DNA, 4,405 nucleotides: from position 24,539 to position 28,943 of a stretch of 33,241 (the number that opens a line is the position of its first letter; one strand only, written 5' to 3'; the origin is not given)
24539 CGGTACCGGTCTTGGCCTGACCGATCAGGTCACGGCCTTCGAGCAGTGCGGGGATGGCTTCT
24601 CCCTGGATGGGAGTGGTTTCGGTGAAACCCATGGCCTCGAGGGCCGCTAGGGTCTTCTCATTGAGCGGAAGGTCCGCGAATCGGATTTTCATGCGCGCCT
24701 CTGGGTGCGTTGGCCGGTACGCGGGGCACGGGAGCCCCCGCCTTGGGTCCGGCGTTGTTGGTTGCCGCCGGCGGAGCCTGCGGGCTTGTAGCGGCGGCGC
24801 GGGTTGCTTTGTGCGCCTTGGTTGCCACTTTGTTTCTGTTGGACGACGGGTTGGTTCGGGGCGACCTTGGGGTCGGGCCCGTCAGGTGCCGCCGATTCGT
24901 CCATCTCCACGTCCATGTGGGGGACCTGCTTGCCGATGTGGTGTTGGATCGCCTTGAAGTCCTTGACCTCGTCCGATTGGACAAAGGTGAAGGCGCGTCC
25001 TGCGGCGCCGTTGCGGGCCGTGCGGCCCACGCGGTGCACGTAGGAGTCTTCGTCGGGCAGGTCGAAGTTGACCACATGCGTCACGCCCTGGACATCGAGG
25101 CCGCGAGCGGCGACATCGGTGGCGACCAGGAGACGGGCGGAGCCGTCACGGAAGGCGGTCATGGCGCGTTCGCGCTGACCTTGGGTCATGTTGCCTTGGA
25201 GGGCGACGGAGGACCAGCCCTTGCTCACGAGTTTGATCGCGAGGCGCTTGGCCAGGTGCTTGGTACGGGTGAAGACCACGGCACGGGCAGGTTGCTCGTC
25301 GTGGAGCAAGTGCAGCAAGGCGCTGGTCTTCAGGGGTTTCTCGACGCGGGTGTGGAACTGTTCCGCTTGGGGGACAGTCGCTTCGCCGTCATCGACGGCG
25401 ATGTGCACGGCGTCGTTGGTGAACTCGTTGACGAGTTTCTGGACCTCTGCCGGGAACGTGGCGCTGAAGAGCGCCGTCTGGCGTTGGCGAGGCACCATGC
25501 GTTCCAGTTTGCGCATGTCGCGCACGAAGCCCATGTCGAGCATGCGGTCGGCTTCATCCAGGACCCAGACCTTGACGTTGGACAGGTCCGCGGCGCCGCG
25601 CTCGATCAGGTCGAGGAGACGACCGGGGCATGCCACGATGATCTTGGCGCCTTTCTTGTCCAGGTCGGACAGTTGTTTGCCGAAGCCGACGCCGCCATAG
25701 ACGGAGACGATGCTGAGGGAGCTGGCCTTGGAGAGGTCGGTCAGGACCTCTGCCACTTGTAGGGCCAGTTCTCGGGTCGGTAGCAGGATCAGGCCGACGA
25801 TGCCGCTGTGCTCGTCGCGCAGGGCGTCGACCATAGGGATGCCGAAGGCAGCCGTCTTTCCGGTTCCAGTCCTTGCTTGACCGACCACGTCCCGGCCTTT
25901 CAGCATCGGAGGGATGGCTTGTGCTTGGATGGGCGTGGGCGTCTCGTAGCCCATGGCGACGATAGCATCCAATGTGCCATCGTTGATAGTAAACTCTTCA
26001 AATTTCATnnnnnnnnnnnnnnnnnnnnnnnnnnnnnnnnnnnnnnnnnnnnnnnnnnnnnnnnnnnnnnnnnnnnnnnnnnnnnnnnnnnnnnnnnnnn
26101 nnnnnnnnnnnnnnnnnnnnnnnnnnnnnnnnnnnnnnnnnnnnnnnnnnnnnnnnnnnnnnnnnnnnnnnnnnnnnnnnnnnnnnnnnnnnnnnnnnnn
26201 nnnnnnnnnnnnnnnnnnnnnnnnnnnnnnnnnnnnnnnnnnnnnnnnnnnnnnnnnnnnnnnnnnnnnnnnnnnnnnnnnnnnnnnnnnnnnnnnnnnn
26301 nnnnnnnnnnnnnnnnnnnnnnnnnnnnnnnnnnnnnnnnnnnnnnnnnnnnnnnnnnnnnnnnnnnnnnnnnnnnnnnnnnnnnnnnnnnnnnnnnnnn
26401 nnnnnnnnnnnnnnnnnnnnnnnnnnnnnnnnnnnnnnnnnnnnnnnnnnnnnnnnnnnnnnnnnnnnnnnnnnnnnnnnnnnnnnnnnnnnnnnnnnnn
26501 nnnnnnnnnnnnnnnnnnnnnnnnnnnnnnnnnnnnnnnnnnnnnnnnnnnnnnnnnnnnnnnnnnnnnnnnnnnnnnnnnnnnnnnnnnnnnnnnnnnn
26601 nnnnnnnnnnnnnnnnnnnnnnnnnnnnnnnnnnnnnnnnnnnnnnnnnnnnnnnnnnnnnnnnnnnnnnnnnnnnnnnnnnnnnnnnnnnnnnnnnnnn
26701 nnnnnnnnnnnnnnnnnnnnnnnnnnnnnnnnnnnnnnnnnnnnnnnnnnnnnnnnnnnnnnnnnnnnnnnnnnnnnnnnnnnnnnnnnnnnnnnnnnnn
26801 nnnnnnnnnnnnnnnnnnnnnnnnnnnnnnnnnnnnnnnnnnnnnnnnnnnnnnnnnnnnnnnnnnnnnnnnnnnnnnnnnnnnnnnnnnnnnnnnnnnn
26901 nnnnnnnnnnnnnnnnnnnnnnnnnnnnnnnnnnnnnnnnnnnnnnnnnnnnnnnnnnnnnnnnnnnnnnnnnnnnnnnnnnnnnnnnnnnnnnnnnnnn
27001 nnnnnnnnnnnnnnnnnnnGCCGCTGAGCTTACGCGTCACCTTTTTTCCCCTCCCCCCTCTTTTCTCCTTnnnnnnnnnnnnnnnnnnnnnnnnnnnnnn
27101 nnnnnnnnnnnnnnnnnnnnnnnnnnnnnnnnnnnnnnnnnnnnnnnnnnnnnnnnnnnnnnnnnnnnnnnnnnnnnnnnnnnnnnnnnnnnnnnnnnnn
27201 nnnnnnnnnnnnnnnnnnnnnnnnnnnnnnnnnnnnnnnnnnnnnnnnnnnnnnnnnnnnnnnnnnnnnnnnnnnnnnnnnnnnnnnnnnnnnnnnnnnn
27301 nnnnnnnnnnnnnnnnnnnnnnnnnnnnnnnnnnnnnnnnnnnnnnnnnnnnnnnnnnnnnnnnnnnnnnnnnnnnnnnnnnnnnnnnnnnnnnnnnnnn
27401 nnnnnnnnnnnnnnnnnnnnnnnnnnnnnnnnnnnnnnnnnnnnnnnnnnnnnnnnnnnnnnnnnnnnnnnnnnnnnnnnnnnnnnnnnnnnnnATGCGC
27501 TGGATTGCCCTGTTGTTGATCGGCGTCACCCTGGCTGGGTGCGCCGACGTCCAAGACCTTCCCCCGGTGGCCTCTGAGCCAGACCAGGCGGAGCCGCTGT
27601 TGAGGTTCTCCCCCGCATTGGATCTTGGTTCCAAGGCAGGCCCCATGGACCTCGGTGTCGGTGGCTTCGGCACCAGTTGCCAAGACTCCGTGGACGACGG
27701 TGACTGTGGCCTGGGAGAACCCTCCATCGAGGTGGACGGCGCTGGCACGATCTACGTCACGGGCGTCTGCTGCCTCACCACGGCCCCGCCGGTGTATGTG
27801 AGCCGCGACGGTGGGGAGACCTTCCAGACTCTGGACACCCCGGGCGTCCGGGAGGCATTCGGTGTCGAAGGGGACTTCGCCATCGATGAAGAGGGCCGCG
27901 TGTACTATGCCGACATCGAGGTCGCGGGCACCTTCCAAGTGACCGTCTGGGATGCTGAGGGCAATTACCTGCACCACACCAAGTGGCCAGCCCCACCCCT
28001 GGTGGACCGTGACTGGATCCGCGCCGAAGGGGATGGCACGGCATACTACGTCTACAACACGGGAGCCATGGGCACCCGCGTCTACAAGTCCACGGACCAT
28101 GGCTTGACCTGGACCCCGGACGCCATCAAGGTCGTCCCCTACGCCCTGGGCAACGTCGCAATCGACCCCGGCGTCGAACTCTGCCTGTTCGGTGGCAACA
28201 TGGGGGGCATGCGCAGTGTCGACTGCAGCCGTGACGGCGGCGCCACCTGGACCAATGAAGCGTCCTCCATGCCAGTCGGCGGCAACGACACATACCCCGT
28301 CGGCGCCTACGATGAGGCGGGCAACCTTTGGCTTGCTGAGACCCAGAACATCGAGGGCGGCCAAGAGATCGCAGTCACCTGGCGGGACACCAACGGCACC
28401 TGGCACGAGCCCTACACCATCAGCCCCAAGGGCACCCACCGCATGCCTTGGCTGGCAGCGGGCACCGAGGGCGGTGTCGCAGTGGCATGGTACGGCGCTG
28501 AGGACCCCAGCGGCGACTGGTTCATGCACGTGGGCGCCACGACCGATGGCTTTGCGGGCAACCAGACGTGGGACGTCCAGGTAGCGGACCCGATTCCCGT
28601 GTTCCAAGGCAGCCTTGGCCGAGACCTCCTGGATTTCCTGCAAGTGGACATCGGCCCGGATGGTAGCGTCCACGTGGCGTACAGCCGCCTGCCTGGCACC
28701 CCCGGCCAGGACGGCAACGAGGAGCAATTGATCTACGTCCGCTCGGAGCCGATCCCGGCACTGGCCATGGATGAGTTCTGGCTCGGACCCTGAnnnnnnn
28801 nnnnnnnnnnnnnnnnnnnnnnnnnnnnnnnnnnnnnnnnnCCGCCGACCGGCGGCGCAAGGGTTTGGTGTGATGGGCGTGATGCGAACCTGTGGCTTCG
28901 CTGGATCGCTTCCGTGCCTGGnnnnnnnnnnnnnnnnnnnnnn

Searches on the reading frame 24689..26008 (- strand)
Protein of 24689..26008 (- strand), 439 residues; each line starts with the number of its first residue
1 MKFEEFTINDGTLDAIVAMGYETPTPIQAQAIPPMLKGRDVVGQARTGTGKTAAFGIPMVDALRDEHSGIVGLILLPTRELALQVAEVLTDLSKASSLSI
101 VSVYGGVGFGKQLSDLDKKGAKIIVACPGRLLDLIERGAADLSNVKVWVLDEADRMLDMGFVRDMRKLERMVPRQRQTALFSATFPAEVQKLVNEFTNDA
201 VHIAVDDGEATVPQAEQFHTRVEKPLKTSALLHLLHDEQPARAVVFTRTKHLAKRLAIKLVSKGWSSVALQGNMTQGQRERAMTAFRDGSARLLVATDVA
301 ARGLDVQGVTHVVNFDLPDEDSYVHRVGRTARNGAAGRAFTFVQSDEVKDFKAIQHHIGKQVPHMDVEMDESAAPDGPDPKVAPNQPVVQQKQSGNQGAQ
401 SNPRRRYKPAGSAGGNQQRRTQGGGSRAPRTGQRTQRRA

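Call 86: search_protein_families(library=pfam, proteins=[window:24689-26008:-], max_evalue=0.001)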
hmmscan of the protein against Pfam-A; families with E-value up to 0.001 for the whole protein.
window:24689-26008:- (439 aa): 3 families
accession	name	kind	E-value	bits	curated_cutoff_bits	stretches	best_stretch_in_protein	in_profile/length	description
PF00270.35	DEAD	-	1.4e-50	171.7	26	1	25-191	1-166/167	DEAD/DEAH box helicase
PF00271.37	Helicase_C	-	2.1e-28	99.2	23.5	1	227-334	2-110/110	Helicase conserved C-terminal domain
PF04851.21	ResIII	-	0.00041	20.8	22.5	1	28-184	8-161/164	Type III restriction enzyme, res subunit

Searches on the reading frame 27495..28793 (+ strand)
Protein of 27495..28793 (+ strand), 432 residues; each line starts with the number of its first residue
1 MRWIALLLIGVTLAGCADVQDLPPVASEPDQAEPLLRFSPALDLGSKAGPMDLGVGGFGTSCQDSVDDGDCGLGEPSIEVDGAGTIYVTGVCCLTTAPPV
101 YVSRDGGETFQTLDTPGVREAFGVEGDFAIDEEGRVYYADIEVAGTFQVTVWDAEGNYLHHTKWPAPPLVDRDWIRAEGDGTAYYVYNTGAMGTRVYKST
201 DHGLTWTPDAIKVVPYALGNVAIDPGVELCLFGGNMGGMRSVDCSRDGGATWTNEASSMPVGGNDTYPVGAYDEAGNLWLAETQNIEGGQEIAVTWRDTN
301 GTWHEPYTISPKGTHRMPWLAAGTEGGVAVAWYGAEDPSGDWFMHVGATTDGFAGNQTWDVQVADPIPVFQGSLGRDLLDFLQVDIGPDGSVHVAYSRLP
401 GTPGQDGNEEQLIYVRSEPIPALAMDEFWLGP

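Call 86: search_protein_families(library=pfam, proteins=[window:27495-28793:+], max_evalue=0.001)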
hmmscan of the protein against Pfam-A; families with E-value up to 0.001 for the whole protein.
window:27495-28793:+ (432 aa): 1 family
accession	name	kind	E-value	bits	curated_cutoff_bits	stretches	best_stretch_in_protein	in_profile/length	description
PF02012.26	BNR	-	1.4e-06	27.9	27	0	197-207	1-11/12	BNR/Asp-box repeat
